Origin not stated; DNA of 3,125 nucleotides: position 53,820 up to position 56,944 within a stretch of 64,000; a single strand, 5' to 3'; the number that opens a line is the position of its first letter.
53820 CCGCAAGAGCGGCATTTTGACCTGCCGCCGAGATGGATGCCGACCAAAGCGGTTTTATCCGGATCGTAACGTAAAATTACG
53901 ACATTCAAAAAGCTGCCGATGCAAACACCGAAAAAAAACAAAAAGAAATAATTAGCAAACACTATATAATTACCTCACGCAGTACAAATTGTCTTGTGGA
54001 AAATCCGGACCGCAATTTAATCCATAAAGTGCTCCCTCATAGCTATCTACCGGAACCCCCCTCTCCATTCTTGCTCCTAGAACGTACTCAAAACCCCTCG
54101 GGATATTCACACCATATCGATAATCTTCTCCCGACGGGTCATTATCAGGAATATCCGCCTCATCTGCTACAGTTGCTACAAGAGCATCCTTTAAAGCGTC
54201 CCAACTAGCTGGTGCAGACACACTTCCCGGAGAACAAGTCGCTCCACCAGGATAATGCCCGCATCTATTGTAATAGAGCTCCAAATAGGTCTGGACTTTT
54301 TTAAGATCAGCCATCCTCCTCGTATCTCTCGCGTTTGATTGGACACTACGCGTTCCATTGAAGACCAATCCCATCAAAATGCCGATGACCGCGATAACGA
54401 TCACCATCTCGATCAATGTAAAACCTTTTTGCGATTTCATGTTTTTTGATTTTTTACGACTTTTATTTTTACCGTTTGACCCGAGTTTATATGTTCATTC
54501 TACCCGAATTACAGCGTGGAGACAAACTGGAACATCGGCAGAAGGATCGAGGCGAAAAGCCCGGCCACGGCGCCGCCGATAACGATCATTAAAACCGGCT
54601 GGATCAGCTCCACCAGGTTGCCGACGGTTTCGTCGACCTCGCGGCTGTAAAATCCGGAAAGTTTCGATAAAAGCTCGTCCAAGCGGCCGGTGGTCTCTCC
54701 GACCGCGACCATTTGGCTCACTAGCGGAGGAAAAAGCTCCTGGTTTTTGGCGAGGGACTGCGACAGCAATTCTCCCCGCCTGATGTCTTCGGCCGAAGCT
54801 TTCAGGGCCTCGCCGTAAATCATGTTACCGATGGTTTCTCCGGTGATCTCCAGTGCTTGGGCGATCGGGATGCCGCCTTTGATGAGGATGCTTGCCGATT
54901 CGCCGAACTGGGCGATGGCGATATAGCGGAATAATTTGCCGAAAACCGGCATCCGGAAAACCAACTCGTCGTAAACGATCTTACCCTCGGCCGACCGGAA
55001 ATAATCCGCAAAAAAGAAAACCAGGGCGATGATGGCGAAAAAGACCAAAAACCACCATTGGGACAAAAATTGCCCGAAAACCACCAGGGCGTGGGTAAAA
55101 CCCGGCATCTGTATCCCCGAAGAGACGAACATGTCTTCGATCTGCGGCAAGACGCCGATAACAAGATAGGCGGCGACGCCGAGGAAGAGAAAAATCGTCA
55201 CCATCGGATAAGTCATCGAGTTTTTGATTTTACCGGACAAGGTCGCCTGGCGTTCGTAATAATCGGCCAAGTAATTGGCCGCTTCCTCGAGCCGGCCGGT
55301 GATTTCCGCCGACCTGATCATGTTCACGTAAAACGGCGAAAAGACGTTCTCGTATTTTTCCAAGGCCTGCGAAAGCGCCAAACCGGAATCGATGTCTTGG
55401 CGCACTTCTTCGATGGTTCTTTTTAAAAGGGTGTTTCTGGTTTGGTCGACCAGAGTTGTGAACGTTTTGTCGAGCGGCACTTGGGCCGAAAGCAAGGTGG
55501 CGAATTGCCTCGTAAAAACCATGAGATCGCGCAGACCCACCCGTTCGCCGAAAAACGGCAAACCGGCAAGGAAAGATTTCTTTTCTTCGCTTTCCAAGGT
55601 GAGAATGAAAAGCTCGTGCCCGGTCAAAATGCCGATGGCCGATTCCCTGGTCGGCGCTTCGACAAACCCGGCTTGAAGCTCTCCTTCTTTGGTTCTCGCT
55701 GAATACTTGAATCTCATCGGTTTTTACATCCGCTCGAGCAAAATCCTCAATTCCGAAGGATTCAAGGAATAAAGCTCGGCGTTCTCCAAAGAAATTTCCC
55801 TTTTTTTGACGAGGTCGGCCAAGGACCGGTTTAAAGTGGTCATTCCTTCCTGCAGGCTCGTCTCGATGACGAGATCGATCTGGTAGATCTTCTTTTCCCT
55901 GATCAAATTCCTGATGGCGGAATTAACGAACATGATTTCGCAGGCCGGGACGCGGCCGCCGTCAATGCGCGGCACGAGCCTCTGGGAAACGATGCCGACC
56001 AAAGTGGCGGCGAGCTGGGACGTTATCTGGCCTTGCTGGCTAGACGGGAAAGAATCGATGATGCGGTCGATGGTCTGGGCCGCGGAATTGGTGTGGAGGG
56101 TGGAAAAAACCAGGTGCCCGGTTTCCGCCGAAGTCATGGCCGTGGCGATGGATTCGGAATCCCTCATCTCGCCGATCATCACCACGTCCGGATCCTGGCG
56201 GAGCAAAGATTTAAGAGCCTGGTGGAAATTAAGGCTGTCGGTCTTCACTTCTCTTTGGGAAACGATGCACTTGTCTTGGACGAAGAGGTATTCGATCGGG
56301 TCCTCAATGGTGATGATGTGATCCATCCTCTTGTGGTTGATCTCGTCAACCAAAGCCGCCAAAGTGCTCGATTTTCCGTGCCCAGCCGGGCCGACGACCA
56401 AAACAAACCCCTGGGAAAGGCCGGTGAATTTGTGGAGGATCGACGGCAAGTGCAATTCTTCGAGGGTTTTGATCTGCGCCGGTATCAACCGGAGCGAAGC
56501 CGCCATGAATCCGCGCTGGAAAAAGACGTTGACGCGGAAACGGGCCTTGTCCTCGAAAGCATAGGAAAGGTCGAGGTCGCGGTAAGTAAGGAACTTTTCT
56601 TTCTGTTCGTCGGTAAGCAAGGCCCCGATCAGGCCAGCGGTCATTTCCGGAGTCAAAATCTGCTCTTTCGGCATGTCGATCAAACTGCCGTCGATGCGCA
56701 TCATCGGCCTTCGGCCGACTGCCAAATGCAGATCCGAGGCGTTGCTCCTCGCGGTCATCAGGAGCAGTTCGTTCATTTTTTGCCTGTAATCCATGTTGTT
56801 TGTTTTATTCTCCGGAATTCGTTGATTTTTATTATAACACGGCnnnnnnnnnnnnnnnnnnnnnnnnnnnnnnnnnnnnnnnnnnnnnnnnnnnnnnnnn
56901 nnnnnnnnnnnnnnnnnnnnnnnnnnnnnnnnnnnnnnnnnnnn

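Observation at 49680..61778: Complete secretin-less type IV pilus / competence locus (pilM-N-O-B-T-C, major pilin, pilD, 3-4 minor pilins, comF)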

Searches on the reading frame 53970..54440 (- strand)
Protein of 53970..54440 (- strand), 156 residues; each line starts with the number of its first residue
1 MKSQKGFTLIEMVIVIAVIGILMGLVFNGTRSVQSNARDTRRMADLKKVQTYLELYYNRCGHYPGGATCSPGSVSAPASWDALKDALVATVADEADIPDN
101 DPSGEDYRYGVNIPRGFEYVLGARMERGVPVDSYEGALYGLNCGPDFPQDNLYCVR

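Call 3: search_protein_families(library=pfam, proteins=[window:53970-54440:-], max_evalue=0.01)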
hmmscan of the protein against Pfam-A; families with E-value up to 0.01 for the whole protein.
window:53970-54440:- (156 aa): 1 family
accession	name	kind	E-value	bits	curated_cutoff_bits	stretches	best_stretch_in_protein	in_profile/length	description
PF07963.17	N_methyl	-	8.8e-10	38.2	21.2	1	1-27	1-27/27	Prokaryotic N-terminal methylation motif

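Call 5: search_protein_families(library=ncbifam, proteins=[window:53970-54440:-], max_evalue=0.01)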
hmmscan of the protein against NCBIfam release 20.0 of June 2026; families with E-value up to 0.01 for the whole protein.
window:53970-54440:- (156 aa): 11 families
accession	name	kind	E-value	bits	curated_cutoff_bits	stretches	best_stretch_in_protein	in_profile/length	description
TIGR01710.1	typeII_sec_gspG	equivalog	6.6e-11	42.4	88.85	1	5-68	1-64/134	type II secretion system major pseudopilin GspG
TIGR02532.1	IV_pilin_GFxxxE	domain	1.6e-08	34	16.3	1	4-26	1-23/24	prepilin-type N-terminal cleavage/methylation domain-containing protein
NF040999.1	pilin_ComGC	equivalog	1.6e-07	31.4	75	1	4-56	1-53/84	competence type IV pilus major pilin ComGC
TIGR01708.2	typeII_sec_gspH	equivalog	1.7e-07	31.4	80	1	4-38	1-37/169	type II secretion system minor pseudopilin GspH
NF007862.0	PRK10574.1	equivalog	2.1e-05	24.7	138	1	1-32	1-32/145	prepilin peptidase-dependent pilin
TIGR02596.1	TIGR02596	subfamily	2.6e-05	24.4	70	1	7-36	1-31/196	Verru_Chthon cassette protein D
NF041775.1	typeIV_PilA_Myxo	equivalog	5.2e-05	23.3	400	1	4-53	10-59/214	type IV pilin protein PilA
NF041013.1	T4P_ComGE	equivalog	8.6e-05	22.6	49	1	2-40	1-39/83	competence type IV pilus minor pilin ComGE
NF040982.1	ComGD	equivalog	0.0002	21.8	70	1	4-51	1-48/139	competence type IV pilus minor pilin ComGD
NF007800.0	PRK10506.1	equivalog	0.00039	20.3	158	1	1-54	5-55/163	prepilin peptidase-dependent protein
NF041002.1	pilin_ComGF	equivalog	0.0024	18.1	80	1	4-40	1-37/139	competence type IV pilus minor pilin ComGF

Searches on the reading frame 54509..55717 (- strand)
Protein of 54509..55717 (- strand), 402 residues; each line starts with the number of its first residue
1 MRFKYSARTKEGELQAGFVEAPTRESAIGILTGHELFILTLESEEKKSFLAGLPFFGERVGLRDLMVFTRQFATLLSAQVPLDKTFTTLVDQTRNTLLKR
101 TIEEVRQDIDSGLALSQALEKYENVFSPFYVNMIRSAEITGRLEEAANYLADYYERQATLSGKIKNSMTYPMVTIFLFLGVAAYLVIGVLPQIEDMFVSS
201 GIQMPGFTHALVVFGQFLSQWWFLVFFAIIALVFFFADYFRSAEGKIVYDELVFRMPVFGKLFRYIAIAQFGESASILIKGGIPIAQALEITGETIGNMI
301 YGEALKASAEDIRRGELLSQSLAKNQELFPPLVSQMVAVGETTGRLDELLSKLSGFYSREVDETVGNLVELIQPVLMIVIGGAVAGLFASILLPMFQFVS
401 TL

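Call 3: search_protein_families(library=pfam, proteins=[window:54509-55717:-], max_evalue=0.01)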
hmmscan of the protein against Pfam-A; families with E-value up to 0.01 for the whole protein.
window:54509-55717:- (402 aa): 1 family
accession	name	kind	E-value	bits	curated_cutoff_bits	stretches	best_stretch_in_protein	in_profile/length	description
PF00482.28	T2SSF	-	2.7e-53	179.6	25.2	2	68-191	1-125/125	Type II secretion system (T2SS), protein F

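Call 5: search_protein_families(library=ncbifam, proteins=[window:54509-55717:-], max_evalue=0.01)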
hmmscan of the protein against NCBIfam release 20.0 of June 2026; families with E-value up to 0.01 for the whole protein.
window:54509-55717:- (402 aa): 6 families
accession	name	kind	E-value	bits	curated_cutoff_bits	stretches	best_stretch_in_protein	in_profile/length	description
TIGR02120.1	GspF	equivalog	3.1e-98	329.7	424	1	3-399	1-398/401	type II secretion system inner membrane protein GspF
NF052607.1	T4PiliAsmPilCThrm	equivalog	1e-93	314.6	700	1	3-402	4-404/406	type IV pilus assembly protein PilC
NF052606.1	T4PiliAsmPilCMyx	equivalog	9e-83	278.4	700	1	2-400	21-416/419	type IV pilus assembly protein PilC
NF007861.0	PRK10573.1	equivalog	6.3e-72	242.8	401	1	3-398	7-394/401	protein transport protein HofC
NF047826.1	T3SSXpsF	equivalog_domain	1.3e-68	231.6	650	1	3-400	4-402/405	type II secretion system protein XpsF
NF041012.2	T4P_ComGB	equivalog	3.6e-47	161.3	240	2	126-399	60-331/332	competence type IV pilus assembly protein ComGB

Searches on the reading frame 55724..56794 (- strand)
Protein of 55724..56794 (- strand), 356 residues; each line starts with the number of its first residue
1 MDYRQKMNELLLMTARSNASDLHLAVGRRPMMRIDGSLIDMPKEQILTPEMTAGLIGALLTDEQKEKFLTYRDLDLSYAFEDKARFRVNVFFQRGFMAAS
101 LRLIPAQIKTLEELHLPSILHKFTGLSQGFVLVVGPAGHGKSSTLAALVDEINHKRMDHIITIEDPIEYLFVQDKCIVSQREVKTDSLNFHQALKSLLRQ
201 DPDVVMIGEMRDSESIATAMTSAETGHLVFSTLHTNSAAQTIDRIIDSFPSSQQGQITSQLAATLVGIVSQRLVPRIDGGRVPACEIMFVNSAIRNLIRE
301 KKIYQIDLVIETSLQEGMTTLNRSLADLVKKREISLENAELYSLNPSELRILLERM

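Call 3: search_protein_families(library=pfam, proteins=[window:55724-56794:-], max_evalue=0.01)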
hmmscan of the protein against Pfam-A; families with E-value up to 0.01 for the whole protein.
window:55724-56794:- (356 aa): 3 families
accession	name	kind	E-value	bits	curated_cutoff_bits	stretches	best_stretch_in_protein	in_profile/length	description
PF00437.27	T2SSE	-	6e-44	150.6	24.9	1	120-288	134-288/370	Type II/IV secretion system protein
PF13191.12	AAA_16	-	0.00033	21.6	32.6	1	127-183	23-64/167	AAA ATPase domain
PF13401.12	AAA_22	-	0.00088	20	27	1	127-199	4-59/130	AAA domain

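Call 5: search_protein_families(library=ncbifam, proteins=[window:55724-56794:-], max_evalue=0.01)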
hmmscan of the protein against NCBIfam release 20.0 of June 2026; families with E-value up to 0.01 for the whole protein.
window:55724-56794:- (356 aa): 20 families
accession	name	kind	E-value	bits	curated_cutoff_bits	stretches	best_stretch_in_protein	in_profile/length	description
TIGR01420.1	pilT_fam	subfamily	1.2e-127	425.9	319.1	1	7-347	2-342/343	PilT/PilU family type 4a pilus ATPase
TIGR02533.1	type_II_gspE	equivalog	3.5e-43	148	630.25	1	121-277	236-382/486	type II secretion system ATPase GspE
TIGR02524.1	dot_icm_DotB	equivalog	1.7e-41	142.6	463.3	1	6-306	5-317/358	Dot/Icm type IV secretion system ATPase DotB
NF007755.0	PRK10436.1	equivalog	4.2e-40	137.8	617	1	5-276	87-357/465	type II secretion system protein GspE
TIGR02538.1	type_IV_pilB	equivalog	6.1e-40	137.4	675.65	1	127-277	315-455/564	type IV-A pilus assembly ATPase PilB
TIGR02525.1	plasmid_TraJ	equivalog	1e-39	136.6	368.3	1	83-320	99-344/372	plasmid transfer ATPase TraJ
NF041000.1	ATPase_ComGA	equivalog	1.1e-36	126.2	300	1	101-275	98-266/267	competence type IV pilus ATPase ComGA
NF053534.1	T4PilAsmATPsTfpB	equivalog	2.7e-34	118.5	850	1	121-275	329-473/584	type IV pilus assembly ATPase TfpB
TIGR02782.1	TrbB_P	equivalog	4.4e-14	52.5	304.55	1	128-269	136-275/303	P-type conjugative transfer ATPase TrbB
TIGR02788.1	VirB11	equivalog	9.2e-14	51.2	249.95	1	127-255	143-272/308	P-type DNA transfer ATPase VirB11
NF058587.1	archaellum_moto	equivalog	9e-13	47.8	550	1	131-246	278-394/527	archaellum flagellar ATPase motor FlaI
NF010425.0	PRK13851.1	equivalog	3.4e-11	42.6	461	1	126-269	160-302/344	type IV secretion system protein VirB11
NF010469.0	PRK13894.1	subfamily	9.5e-11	41.6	508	1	131-246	152-265/320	conjugal transfer ATPase TrbB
NF010407.0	PRK13833.1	subfamily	1.2e-10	41.3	499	1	131-252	147-266/323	conjugal transfer protein TrbB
TIGR03819.1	heli_sec_ATPase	hypoth_equivalog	1.4e-09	37.6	373.15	1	130-245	180-297/340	TadA family conjugal transfer-associated ATPase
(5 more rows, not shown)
